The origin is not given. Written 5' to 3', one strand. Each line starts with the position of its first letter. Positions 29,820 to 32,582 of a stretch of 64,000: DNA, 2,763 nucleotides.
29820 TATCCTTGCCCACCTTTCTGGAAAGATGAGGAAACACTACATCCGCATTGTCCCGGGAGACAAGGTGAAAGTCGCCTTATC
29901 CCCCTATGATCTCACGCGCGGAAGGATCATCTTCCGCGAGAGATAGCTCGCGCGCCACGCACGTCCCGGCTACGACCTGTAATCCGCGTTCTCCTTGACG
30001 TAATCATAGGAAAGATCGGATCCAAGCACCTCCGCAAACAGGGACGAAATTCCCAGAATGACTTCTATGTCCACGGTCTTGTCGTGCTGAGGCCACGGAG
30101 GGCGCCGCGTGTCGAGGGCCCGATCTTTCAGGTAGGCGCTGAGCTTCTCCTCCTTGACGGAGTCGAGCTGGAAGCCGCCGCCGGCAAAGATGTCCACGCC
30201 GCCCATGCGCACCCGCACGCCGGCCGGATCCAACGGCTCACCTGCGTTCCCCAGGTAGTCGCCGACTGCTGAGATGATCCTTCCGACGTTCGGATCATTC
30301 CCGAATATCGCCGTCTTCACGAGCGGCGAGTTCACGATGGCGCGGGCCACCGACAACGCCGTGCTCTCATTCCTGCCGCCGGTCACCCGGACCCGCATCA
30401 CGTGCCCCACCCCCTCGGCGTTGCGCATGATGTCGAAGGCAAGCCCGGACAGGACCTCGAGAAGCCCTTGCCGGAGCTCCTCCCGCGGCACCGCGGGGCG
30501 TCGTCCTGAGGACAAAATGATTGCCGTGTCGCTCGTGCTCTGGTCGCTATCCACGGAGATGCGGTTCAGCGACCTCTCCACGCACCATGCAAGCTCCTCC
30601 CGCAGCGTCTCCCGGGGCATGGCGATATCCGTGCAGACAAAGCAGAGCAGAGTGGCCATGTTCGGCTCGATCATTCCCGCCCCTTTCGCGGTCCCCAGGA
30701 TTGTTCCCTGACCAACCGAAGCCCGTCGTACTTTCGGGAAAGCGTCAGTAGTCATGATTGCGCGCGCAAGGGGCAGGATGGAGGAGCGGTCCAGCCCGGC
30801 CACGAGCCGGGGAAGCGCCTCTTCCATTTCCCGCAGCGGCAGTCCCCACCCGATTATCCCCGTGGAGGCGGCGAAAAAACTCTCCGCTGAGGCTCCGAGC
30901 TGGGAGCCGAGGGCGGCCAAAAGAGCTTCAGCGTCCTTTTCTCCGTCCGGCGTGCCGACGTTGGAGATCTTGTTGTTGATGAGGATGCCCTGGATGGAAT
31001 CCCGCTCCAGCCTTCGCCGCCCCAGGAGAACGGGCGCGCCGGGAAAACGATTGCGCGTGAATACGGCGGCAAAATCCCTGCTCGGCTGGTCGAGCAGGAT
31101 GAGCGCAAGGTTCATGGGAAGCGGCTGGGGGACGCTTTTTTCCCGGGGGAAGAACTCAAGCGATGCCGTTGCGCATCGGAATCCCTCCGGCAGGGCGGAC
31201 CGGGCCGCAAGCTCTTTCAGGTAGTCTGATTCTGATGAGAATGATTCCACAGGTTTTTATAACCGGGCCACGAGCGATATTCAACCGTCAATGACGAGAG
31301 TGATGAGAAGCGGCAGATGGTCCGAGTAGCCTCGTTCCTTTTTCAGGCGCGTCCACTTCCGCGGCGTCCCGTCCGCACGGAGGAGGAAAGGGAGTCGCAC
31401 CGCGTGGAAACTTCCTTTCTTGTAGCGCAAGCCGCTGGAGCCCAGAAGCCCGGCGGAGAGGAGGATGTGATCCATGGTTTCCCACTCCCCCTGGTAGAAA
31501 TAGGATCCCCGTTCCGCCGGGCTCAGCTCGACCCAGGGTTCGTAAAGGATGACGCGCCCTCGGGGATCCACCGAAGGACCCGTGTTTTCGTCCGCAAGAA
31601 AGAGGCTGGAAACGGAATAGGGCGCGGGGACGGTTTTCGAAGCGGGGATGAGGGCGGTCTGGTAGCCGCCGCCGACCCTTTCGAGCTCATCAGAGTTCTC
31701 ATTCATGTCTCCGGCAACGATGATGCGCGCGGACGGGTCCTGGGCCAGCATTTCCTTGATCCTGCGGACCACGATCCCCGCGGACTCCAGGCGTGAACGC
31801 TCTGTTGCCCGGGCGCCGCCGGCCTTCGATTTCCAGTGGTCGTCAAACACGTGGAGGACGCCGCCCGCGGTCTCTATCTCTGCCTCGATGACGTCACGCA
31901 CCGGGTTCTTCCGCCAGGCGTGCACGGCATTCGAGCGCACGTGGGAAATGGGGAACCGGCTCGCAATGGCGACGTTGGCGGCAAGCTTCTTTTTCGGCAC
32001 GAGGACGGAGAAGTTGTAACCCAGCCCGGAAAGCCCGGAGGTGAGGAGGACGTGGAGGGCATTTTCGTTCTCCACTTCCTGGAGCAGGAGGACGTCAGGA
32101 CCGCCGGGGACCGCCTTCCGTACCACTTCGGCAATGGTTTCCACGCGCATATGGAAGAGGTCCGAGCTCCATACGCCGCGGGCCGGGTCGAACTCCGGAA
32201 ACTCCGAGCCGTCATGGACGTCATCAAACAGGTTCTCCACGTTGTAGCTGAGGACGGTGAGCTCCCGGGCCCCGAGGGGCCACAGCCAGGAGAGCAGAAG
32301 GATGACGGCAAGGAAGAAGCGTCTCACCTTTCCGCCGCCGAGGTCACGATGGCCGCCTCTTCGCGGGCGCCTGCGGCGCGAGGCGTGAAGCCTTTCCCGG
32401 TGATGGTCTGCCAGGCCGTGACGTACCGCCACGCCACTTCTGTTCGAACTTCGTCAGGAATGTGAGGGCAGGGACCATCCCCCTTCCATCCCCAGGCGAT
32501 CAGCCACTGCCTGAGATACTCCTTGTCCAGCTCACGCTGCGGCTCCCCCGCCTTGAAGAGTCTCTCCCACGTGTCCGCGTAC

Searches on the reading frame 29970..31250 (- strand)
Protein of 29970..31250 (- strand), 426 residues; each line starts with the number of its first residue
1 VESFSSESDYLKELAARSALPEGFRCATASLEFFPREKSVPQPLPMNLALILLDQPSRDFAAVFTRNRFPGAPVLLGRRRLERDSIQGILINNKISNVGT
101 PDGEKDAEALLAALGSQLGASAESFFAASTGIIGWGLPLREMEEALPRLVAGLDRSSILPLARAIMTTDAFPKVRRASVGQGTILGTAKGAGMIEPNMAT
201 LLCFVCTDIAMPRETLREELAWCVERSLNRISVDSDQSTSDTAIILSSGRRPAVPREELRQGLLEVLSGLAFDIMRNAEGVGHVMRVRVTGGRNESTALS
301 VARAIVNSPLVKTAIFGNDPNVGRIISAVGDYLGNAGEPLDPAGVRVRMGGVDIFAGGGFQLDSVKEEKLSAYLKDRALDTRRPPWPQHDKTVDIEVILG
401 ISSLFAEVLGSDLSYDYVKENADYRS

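Call 46: search_protein_families(library=pfam, proteins=[window:29970-31250:-], max_evalue=0.00001)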
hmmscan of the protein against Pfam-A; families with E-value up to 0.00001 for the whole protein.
window:29970-31250:- (426 aa): 1 family
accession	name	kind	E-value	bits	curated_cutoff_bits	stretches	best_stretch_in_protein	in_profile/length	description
PF01960.23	ArgJ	-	3.7e-101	339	32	1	47-426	15-377/377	ArgJ family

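Call 56: list_cluster_members(proteins=[window:29970-31250:-, window:56113-57081:-, window:48232-48597:-, window:50312-52033:-])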
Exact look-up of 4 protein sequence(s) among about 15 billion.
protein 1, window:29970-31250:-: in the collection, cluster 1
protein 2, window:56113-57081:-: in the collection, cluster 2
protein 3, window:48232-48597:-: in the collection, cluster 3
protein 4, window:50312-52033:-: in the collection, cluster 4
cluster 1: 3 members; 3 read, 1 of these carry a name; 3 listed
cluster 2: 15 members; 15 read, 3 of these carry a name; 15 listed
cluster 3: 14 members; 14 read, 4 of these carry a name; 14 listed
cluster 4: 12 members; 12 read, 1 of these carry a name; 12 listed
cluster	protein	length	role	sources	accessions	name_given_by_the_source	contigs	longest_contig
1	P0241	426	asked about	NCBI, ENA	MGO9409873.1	MAG: bifunctional ornithine acetyltransferase/N-acetylglutamate synthase [Spirochaetia ...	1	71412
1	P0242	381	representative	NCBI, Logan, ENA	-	-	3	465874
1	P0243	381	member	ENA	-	-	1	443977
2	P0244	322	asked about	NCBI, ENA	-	-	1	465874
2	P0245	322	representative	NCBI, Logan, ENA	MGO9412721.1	MAG: 6-phosphofructokinase [Spirochaetia bacterium]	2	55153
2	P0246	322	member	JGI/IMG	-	6-phosphofructokinase 1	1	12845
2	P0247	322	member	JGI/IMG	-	6-phosphofructokinase 1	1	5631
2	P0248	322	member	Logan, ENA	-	-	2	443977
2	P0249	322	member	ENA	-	-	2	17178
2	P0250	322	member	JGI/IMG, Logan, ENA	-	-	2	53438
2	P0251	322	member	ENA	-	-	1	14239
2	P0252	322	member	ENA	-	-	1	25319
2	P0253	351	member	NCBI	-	-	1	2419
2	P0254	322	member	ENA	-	-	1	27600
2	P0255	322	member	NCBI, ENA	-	-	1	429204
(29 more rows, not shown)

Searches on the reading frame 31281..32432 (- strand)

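Call 46: search_protein_families(library=pfam, proteins=[window:31281-32432:-], max_evalue=0.00001)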
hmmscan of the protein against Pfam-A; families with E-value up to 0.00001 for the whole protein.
window:31281-32432:- (383 aa): 2 families
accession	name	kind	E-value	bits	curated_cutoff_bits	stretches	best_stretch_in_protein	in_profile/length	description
PF19580.5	Exo_endo_phos_3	-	1.6e-29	103.4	27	2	59-248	1-199/311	Endonuclease/Exonuclease/phosphatase family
PF03372.29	Exo_endo_phos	-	2e-14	54.3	24.5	1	97-333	19-210/225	Endonuclease/Exonuclease/phosphatase family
